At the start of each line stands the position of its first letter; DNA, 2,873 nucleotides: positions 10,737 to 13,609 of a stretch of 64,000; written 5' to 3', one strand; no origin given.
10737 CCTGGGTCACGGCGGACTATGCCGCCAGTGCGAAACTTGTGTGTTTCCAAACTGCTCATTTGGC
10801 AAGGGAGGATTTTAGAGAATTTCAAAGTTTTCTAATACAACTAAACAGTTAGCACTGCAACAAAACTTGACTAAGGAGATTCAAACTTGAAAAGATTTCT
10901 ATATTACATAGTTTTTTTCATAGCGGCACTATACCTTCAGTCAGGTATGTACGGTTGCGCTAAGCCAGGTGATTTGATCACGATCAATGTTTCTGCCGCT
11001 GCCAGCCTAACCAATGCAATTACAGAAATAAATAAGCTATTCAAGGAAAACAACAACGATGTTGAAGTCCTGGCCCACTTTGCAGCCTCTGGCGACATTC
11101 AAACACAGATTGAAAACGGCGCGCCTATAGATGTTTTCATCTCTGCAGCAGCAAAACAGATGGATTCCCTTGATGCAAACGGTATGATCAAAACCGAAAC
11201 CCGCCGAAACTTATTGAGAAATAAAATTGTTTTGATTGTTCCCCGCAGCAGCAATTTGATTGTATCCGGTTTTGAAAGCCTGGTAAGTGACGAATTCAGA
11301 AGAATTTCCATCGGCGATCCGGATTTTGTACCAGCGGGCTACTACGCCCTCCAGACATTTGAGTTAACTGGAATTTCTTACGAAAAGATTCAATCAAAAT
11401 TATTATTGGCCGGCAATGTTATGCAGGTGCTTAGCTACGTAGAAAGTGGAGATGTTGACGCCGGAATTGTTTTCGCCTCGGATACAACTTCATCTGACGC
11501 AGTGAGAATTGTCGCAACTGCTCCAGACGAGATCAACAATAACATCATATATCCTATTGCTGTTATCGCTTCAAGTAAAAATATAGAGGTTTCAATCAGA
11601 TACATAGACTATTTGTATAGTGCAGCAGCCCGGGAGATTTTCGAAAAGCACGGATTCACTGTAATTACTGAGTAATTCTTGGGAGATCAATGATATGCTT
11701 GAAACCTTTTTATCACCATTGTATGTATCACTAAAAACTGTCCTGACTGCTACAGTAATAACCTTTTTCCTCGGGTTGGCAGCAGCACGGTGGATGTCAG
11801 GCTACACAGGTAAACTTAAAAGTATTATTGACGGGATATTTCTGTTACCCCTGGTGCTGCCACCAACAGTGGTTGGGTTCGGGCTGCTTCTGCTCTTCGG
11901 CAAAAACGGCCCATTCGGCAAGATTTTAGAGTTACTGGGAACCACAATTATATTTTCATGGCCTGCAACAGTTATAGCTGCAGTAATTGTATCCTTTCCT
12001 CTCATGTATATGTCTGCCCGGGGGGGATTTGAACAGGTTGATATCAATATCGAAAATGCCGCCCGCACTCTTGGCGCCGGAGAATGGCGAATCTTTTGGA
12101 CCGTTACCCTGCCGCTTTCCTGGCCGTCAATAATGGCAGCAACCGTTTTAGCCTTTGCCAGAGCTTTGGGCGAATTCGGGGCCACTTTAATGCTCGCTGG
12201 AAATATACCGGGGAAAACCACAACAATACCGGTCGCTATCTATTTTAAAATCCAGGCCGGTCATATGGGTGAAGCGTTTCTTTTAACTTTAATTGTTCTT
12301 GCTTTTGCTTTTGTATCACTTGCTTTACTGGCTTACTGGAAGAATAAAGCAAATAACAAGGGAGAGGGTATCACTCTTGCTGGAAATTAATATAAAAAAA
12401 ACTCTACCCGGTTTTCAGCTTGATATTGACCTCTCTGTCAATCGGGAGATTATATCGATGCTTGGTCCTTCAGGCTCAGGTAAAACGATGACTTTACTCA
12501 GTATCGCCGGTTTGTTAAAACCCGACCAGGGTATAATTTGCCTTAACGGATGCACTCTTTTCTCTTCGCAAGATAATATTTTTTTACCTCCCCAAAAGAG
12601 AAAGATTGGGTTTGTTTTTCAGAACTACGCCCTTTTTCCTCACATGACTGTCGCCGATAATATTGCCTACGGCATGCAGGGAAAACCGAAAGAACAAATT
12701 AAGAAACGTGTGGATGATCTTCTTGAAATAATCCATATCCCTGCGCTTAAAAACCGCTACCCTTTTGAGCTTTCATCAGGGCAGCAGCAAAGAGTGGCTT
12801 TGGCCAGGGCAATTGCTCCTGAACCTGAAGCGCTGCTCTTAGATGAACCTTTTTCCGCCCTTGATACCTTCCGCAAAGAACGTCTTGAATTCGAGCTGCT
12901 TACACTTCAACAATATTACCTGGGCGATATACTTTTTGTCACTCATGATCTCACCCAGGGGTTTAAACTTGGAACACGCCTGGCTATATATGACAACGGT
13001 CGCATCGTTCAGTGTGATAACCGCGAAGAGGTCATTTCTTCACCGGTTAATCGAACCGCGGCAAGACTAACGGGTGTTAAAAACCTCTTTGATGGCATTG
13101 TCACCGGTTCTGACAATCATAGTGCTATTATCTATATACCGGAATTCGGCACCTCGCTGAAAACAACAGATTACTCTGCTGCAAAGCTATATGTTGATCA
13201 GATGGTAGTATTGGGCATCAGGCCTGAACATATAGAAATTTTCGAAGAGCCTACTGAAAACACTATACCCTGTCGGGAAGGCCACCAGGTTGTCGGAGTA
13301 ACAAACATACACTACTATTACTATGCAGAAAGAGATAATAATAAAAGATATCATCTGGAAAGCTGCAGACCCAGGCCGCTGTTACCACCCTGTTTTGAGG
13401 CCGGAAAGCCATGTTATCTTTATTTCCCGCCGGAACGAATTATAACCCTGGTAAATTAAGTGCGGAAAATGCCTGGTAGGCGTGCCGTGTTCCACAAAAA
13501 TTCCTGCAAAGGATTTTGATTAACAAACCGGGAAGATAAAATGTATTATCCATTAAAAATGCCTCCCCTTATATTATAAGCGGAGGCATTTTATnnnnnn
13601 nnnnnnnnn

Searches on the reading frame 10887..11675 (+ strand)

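Call 67: search_protein_families(library=pfam, proteins=[window:10887-11675:+], max_evalue=0.0001)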
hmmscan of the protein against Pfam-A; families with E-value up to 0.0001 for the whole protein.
window:10887-11675:+ (262 aa): 2 families
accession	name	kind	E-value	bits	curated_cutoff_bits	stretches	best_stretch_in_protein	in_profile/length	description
PF13531.11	SBP_bac_11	-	1.1e-55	189.4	25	1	33-258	1-227/227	Bacterial extracellular solute-binding protein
PF01547.30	SBP_bac_1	-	8.5e-15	56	26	2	166-249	206-306/307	Bacterial extracellular solute-binding protein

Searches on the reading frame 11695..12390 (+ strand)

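Call 67: search_protein_families(library=pfam, proteins=[window:11695-12390:+], max_evalue=0.0001)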
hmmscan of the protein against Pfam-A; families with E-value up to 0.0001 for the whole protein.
window:11695-12390:+ (231 aa): 1 family
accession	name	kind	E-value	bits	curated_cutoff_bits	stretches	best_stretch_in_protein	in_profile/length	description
PF00528.27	BPD_transp_1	-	1.1e-20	74.6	26.4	1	25-214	3-177/184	Binding-protein-dependent transport system inner membrane component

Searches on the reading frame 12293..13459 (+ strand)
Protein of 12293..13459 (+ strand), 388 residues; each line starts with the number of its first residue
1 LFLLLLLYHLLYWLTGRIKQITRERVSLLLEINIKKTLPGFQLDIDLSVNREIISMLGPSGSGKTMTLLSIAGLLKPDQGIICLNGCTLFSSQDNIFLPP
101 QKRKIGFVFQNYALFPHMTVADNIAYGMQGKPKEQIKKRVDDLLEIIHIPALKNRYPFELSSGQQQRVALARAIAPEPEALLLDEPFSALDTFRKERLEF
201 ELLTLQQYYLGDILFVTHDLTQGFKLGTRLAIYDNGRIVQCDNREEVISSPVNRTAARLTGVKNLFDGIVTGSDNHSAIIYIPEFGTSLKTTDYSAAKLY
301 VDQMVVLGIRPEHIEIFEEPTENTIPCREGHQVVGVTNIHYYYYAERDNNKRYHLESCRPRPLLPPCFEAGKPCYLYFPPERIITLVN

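Call 67: search_protein_families(library=pfam, proteins=[window:12293-13459:+], max_evalue=0.0001)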
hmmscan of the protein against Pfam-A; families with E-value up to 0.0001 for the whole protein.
window:12293-13459:+ (388 aa): 3 families
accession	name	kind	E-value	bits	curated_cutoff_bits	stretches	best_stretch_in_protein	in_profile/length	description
PF00005.33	ABC_tran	-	4.1e-28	99.1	25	1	48-187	7-136/137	ABC transporter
PF13304.12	AAA_21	-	1.5e-06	29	27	1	126-220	200-300/304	AAA domain, putative AbiEii toxin, Type IV TA system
PF17912.7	OB_MalK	-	4.7e-06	27.8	27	1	264-314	6-53/53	MalK OB fold domain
